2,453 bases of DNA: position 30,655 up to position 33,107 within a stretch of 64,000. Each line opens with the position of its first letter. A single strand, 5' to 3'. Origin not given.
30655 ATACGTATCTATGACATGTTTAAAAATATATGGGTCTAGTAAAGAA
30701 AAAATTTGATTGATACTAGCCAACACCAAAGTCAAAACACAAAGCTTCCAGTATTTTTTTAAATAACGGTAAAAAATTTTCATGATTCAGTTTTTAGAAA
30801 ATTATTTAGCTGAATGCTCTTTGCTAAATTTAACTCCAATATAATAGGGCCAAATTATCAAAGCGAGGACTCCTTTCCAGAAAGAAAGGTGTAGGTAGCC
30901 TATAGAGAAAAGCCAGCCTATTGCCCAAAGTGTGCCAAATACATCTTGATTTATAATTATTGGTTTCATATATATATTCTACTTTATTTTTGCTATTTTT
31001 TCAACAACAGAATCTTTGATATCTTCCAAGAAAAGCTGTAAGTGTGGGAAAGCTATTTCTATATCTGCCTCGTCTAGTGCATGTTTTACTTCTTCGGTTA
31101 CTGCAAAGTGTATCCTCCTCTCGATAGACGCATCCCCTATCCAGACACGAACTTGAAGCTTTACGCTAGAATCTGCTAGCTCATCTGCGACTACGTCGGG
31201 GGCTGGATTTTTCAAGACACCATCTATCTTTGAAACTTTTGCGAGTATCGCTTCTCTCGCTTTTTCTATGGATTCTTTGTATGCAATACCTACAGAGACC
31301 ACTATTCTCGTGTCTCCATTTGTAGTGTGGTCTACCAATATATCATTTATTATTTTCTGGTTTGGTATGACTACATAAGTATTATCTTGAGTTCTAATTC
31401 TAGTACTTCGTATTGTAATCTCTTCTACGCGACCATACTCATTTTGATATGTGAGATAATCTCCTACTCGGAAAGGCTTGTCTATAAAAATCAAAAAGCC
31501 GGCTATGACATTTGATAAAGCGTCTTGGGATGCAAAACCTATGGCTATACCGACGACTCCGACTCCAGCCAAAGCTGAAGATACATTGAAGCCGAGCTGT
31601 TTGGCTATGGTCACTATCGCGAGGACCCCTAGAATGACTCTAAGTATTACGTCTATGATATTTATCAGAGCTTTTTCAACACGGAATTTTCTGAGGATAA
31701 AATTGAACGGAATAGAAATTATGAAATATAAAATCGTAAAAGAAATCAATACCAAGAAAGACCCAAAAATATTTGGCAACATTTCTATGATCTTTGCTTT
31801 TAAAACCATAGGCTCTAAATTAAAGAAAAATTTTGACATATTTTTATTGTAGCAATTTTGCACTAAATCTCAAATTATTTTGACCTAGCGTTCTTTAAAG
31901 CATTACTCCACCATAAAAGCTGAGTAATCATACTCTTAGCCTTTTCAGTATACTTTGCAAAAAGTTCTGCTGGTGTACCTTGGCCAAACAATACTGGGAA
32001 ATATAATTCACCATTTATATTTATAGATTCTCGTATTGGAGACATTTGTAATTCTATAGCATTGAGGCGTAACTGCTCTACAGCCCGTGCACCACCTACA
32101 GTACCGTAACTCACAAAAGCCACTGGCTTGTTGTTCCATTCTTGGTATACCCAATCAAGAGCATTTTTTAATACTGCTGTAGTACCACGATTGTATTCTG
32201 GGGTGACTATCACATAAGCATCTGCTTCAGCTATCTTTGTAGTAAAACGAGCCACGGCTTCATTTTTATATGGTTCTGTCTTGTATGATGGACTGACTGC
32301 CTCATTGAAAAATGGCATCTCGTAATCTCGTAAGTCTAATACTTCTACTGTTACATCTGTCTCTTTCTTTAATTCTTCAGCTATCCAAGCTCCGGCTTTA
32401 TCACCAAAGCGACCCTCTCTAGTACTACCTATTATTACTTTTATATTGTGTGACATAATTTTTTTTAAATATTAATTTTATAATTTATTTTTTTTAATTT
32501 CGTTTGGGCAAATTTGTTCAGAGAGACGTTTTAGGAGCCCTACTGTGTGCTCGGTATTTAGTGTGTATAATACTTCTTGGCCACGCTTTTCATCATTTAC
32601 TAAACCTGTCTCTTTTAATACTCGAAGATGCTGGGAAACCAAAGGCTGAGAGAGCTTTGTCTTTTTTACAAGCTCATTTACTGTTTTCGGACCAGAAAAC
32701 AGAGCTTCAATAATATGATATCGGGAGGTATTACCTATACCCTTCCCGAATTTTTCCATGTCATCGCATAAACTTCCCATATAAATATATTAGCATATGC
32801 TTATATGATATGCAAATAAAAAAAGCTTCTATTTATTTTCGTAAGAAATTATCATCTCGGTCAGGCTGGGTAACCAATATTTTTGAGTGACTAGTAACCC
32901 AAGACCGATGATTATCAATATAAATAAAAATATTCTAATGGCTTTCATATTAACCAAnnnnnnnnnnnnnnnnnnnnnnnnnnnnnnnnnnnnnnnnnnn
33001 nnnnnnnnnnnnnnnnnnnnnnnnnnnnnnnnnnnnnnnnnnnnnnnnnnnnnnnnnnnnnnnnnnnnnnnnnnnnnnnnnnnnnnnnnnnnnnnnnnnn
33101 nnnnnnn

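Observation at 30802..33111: Two paralogous unannotated microprotein genes of about 54 aa flanking an MscS/FMN-reductase/ArsR cassette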

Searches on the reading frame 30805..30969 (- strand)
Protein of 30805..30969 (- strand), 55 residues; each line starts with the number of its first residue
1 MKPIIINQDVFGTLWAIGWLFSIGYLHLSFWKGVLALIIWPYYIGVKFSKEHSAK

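Call 4: search_protein_families(library=pfam, proteins=[window:30805-30969:-], max_evalue=1)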
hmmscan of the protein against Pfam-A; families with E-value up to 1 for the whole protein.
seq(55 aa): 0 families

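Call 5: search_protein_families(library=ncbifam, proteins=[window:30805-30969:-], max_evalue=1)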
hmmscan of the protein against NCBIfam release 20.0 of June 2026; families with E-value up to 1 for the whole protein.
seq(55 aa): 0 families

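Call 13: search_protein_representatives(protein=window:30805-30969:-)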
Query: 55 residues. Proteins with E-value up to 0.001 (for the whole library): 402; up to 1e-10: 63; up to 1e-30: 0. The best 150 are listed.
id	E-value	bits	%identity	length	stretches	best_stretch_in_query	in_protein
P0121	1.0e-17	79.2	72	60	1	1-50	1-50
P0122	1.1e-15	72.9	70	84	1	4-49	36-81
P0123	3.1e-15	71.4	58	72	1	1-53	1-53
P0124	4.0e-15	71.1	69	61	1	1-52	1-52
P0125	1.0e-14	69.8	72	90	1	10-52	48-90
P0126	1.8e-14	69.1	70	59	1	5-52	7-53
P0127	3.5e-14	68.1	70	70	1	5-48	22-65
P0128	5.3e-14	67.5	78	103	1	11-51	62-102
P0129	6.4e-14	67.3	75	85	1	10-49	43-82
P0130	7.9e-14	67.0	62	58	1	9-53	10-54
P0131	1.7e-13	65.9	65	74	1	4-49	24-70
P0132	2.7e-13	65.3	63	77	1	7-49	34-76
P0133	3.5e-13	65.0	68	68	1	6-49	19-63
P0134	3.8e-13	64.9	67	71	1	11-53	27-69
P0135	5.5e-13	64.4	60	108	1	7-49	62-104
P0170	4.6e-11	58.3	71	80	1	10-47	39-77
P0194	2.9e-10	55.8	74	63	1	12-46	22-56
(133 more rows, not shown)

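Call 32: search_protein_families(library=phrogs, proteins=[window:30805-30969:-], max_evalue=1)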
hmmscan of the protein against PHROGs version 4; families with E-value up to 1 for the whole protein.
seq(55 aa): 2 families
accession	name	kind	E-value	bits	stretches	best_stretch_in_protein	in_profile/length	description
phrog_16515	-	unknown function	0.22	12.8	1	15-44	13-44/62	-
phrog_18426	-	unknown function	0.38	12.4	1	29-50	39-60/92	-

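Call 33: search_protein_families(library=padloc, proteins=[window:30805-30969:-], max_evalue=1)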
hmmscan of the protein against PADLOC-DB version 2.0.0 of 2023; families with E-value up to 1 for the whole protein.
seq(55 aa): 0 families

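Call 39: list_cluster_members(proteins=[window:30805-30969:-, window:32953-33111:-, P0006, P0023, P0025, P0047, P0071, P0016, P0079, P0063])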
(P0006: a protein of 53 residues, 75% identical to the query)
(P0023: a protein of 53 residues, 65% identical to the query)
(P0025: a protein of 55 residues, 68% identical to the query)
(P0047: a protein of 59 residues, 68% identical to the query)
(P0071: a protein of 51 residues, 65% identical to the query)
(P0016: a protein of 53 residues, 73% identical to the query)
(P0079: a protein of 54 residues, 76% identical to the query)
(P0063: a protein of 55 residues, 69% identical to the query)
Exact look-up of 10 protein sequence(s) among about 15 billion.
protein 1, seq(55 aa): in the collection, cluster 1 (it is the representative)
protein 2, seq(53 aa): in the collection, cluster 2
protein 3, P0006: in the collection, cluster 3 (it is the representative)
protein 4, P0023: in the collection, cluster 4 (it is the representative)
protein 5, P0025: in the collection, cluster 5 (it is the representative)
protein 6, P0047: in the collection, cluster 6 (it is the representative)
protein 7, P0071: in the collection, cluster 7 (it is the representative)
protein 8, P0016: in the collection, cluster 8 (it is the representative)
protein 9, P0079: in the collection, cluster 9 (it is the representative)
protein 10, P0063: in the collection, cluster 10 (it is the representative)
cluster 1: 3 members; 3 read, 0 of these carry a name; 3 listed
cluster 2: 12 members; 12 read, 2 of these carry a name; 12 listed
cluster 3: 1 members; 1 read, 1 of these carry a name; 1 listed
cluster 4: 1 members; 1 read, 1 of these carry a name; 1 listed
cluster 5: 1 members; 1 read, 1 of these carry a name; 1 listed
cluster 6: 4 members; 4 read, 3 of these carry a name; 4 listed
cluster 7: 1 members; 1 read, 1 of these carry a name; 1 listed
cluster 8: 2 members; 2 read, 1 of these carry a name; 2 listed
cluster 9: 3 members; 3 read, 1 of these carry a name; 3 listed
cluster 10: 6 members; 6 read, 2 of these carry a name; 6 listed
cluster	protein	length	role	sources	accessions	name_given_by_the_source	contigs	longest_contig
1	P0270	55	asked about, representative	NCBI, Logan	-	-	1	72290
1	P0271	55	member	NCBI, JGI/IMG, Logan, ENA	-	-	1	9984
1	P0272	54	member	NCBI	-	-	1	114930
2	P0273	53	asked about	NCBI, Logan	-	-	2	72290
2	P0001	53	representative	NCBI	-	-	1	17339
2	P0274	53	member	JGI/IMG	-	hypothetical protein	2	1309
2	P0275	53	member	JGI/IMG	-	hypothetical protein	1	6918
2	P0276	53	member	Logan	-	-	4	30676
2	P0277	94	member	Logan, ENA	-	-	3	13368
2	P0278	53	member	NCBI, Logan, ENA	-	-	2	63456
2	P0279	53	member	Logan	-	-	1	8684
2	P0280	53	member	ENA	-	-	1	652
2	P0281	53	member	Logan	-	-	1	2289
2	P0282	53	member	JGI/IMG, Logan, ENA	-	-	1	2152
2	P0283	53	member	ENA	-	-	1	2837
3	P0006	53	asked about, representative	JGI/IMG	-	uncharacterized membrane protein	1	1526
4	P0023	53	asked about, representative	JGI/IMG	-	uncharacterized membrane protein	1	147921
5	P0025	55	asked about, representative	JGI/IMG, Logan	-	uncharacterized membrane protein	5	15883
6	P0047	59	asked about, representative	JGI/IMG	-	uncharacterized membrane protein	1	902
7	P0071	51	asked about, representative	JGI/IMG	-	uncharacterized membrane protein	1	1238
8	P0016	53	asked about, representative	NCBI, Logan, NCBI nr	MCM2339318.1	MAG: hypothetical protein NDI62_02580 [Burkholderiales bacterium] | hypothetical protein [Burkholderiales bacterium]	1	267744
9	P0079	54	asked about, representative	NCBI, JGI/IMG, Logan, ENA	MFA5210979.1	MAG: hypothetical protein WC414_00555 [Patescibacteria group bacterium]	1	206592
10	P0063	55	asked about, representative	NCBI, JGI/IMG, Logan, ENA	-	-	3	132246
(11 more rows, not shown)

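Call 44: find_encoding_contigs(protein=P0170, flank=4000, max_places=3)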
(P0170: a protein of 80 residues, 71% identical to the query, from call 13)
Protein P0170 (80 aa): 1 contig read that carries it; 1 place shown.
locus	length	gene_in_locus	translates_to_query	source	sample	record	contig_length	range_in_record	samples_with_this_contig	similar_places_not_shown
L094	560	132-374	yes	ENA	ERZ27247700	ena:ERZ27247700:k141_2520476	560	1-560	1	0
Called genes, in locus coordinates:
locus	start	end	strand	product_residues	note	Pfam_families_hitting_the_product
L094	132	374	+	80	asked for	-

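Call 45: find_encoding_contigs(protein=P0194, flank=4000, max_places=3)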
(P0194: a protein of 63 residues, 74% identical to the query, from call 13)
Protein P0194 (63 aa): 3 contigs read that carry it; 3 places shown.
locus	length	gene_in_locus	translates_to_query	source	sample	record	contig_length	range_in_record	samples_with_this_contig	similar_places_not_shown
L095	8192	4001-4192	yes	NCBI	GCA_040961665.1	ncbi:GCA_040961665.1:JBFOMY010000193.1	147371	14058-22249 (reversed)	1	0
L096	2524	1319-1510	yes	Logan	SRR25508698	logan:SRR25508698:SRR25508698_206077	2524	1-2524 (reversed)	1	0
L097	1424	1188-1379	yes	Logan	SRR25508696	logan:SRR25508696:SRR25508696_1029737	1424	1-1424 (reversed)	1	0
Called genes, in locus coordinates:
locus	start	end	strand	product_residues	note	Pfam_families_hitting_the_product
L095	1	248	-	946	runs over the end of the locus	-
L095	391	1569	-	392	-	-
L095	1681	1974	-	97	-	-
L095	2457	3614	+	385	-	PF00561:Abhydrolase_1, PF12146:Hydrolase_4, PF12697:Abhydrolase_6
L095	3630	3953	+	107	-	PF01906:YbjQ_1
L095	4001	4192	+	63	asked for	-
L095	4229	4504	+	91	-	-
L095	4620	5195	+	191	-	-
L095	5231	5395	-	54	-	PF00471:Ribosomal_L33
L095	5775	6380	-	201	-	PF13384:HTH_23 (faint)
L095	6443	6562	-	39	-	-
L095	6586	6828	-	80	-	PF01541:GIY-YIG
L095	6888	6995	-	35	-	-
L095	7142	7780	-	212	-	-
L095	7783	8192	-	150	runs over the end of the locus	PF00889:EF_TS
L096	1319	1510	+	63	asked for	-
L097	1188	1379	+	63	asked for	-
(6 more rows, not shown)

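Call 54: find_related_loci(query=A4, collection=metagenome_contigs, flank=5000)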
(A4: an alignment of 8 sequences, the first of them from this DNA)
Query A4 (55 aa) in metagenome_contigs; peptide patterns used: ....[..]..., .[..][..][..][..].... (x = any residue, [..] = any of these).
600 stretches matched a pattern (row limit reached: there are more); 556 encode a relative of the query (tblastn E <= 1e-3); the best 80 are kept; 80 distinct loci.
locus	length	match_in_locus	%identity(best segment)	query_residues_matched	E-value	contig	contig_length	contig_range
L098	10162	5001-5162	74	2-55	4e-23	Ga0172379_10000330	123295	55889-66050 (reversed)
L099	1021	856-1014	64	1-52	1e-21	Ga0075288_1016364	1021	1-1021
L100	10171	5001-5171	68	1-55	8e-21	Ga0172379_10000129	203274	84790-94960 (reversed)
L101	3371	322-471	72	2-51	8e-21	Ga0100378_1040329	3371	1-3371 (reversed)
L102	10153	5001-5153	73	1-50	1e-20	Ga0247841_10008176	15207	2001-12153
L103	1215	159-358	69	4-54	1e-20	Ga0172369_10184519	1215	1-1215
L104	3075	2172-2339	61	1-55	2e-20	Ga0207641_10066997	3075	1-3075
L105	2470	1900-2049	64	1-49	4e-20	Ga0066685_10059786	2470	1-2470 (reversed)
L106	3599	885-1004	73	11-50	4e-20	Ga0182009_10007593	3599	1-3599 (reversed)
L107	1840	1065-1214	64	1-49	4e-20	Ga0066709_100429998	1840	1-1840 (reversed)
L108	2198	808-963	65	4-55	1e-19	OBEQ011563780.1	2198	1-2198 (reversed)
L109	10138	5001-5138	63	10-55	2e-19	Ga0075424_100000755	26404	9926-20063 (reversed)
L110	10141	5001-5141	68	1-46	2e-19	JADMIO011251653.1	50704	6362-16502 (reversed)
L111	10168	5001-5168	61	1-53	3e-19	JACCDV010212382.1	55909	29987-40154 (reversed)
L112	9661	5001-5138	72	6-51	5e-19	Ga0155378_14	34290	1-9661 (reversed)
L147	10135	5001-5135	71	5-49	4e-17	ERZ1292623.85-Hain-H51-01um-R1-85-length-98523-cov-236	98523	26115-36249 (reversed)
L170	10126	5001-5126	69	14-55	2e-16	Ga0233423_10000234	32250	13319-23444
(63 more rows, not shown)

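Call 66: search_protein_families(library=pfam, proteins=[L170:4354-4659:-, L170:5141-5554:+, L170:5738-6040:+, L147:4593-4901:+, L147:5169-5366:+, L147:3955-4524:+, L109:5172-6281:+, L109:4492-4854:-, L106:4-789:+, L106:1077-2465:+], max_evalue=0.001)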
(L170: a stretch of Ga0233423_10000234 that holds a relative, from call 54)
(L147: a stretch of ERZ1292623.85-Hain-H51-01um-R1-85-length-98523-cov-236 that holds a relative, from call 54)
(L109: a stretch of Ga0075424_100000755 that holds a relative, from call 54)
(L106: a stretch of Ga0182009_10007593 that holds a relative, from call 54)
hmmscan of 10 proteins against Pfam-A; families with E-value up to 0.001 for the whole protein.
L170:4354-4659:- (101 aa): 0 families

L170:5141-5554:+ (138 aa): 1 family
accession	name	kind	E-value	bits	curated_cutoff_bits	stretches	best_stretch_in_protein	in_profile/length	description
PF03073.20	TspO_MBR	-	2e-27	96.1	24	1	5-135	22-144/145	TspO/MBR family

L170:5738-6040:+ (101 aa): 0 families

L147:4593-4901:+ (103 aa): 0 families

L147:5169-5366:+ (66 aa): 1 family
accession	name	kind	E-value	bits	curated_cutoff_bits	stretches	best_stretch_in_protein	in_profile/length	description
PF04024.17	PspC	-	5.9e-23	80.9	25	1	2-57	1-57/58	PspC domain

L147:3955-4524:+ (190 aa): 0 families

L109:5172-6281:+ (370 aa): 1 family
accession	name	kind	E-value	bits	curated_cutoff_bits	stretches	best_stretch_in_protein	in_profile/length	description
PF07885.22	Ion_trans_2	-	4.8e-10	39.6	22.5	1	107-156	24-73/79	Ion channel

L109:4492-4854:- (120 aa): 0 families

L106:4-789:+ (262 aa): 7 families
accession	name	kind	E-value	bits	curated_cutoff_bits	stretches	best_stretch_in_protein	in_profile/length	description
PF00561.26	Abhydrolase_1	-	1.4e-28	100.6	25.8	1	2-239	6-245/245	alpha/beta hydrolase fold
PF12697.13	Abhydrolase_6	-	8.4e-18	66.3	26.3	1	4-244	6-216/217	Alpha/beta hydrolase family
PF12146.15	Hydrolase_4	-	1.9e-14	54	27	1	25-236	31-236/239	Serine aminopeptidase, S33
PF02129.25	Peptidase_S15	-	2e-06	28.1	23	1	28-233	54-261/262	X-Pro dipeptidyl-peptidase (S15 family)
PF00326.27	Peptidase_S9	-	1.2e-05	25.3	22.6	0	49-91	44-88/213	Prolyl oligopeptidase family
PF00975.26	Thioesterase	-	0.00037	21.2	26.4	1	28-104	30-106/226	Thioesterase domain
PF03096.20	Ndr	-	0.00038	19.7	23.3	1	43-250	74-276/283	Ndr family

L106:1077-2465:+ (463 aa): 0 families
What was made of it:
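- On ArsR-regulated metal-resistance determinant: Neighbours of His/Cys-rich members are not metal genes (call 66).
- Neighbours of the His/Cys-rich members are TspO, PspC, a K+-channel-type protein and a hydrolase, not metal genes (call 66).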

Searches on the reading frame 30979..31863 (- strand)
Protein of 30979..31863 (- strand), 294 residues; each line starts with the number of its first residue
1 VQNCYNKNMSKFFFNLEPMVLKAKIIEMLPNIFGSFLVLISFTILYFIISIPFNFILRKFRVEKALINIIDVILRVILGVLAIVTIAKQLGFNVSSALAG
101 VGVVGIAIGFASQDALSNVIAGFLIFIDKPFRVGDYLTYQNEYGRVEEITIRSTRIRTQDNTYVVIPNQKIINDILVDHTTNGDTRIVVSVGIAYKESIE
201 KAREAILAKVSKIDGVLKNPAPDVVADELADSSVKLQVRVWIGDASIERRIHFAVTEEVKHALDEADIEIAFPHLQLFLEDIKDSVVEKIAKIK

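Call 4: search_protein_families(library=pfam, proteins=[window:30979-31863:-], max_evalue=1)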
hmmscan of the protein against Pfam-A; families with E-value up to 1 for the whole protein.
window:30979-31863:- (294 aa): 4 families
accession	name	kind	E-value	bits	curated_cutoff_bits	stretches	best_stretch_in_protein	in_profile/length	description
PF00924.24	MS_channel_2nd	-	7.7e-21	74.4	20.2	1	114-174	1-61/68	Mechanosensitive ion channel, beta-domain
PF21082.3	MS_channel_3rd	-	9.3e-13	48.9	21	1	187-270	1-88/88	Mechanosensitive ion channel MscS, C-terminal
PF21088.3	MS_channel_1st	-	1.9e-08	34.6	23.1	1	73-113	2-42/42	Mechanosensitive ion channel, transmembrane helices 2/3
PF01883.24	FeS_assembly_P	-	0.038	14.7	23.5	0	168-216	22-68/73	Iron-sulfur cluster assembly protein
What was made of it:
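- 30979..32780 (-): The intervening block arsR (32478..32780), FMN reductase (31875..32456) and mscS (30979..31863). It is not part of the microprotein family and lies between B and A only in this lineage. Pfam hits in call 4.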

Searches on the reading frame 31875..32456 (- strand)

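Call 4: search_protein_families(library=pfam, proteins=[window:31875-32456:-], max_evalue=1)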
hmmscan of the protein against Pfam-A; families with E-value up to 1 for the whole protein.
window:31875-32456:- (193 aa): 3 families
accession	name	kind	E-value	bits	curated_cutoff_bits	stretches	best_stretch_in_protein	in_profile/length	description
PF03358.20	FMN_red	-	1.6e-40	138.6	24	1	5-146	3-146/152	NADPH-dependent FMN reductase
PF02525.22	Flavodoxin_2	-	2.4e-11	44.2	27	1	4-106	2-106/198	Flavodoxin-like fold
PF12465.13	Pr_beta_C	-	0.1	12.4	25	1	88-97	13-22/36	Proteasome beta subunits C terminal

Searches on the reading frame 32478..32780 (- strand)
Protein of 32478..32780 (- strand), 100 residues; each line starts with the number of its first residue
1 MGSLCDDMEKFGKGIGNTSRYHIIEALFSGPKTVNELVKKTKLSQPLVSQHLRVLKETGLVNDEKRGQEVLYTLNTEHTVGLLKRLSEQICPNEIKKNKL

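Call 4: search_protein_families(library=pfam, proteins=[window:32478-32780:-], max_evalue=1)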
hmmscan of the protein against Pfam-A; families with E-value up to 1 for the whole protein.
window:32478-32780:- (100 aa): 24 families
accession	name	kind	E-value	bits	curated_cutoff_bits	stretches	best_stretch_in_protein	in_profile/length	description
PF01022.26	HTH_5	-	6.1e-15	55.3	22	1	20-62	4-46/47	Bacterial regulatory protein, arsR family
PF12802.13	MarR_2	-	1.9e-06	28.3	27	1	20-61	7-50/61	MarR family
PF12840.13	HTH_20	-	1.1e-05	25.7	27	1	19-62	5-49/51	Helix-turn-helix domain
PF24033.1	DUF7342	-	3.4e-05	24.3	31.6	1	27-79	13-65/150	Family of unknown function (DUF7342)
PF24270.1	HTH_Cmi2_C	-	0.00013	22.7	27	1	2-66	55-123/125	Cmi2, C-terminal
PF01978.25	TrmB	-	0.00013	22.2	25.6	1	29-70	20-61/68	Sugar-specific transcriptional regulator TrmB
PF13412.12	HTH_24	-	0.00023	21.1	21.9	1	23-61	8-47/48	Winged helix-turn-helix DNA-binding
PF01638.23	HxlR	-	0.00041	20.6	20.8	1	21-66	8-54/91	HxlR-like helix-turn-helix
PF08221.17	HTH_9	-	0.00055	20.4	23.4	1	23-61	18-57/62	RNA polymerase III subunit RPC82 helix-turn-helix domain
PF25213.1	HVO_A0261_N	-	0.00065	20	35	1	17-73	10-64/86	HVO_A0261 N-terminal domain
PF21248.3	SoFic-like_C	-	0.0014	19.2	27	1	22-73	20-72/76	Protein adenylyltransferase SoFic-like, C-terminal domain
PF08100.18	Dimerisation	-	0.0021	18.3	25.6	1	22-75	29-84/93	O-methyltransferase dimerisation domain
PF09339.16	HTH_IclR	-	0.0057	16.8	22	1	23-61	8-48/52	IclR helix-turn-helix domain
PF14947.12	HTH_45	-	0.011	16.2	25.5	1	22-77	10-60/77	Winged helix-turn-helix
PF25212.1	HVO_A0114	-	0.019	15.2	27.6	1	19-70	23-75/84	HVO_A0114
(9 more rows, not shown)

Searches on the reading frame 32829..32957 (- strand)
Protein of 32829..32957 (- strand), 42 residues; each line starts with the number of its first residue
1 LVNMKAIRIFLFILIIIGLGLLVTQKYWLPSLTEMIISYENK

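Call 4: search_protein_families(library=pfam, proteins=[window:32829-32957:-], max_evalue=1)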
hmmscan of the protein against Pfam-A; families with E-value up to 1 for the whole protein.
window:32829-32957:- (42 aa): 0 families

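Call 5: search_protein_families(library=ncbifam, proteins=[window:32829-32957:-], max_evalue=1)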
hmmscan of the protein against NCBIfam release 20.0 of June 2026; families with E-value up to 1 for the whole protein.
window:32829-32957:- (42 aa): 1 family
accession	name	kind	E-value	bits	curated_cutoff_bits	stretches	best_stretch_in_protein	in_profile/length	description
NF007971.0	PRK10695.1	equivalog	0.16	10.1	824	1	3-37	4-38/875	YdbH family protein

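Call 32: search_protein_families(library=phrogs, proteins=[window:32829-32957:-], max_evalue=1)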
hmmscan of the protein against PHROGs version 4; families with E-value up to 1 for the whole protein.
window:32829-32957:- (42 aa): 0 families

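Call 33: search_protein_families(library=padloc, proteins=[window:32829-32957:-], max_evalue=1)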
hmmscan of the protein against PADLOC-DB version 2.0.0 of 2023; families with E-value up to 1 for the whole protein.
window:32829-32957:- (42 aa): 0 families
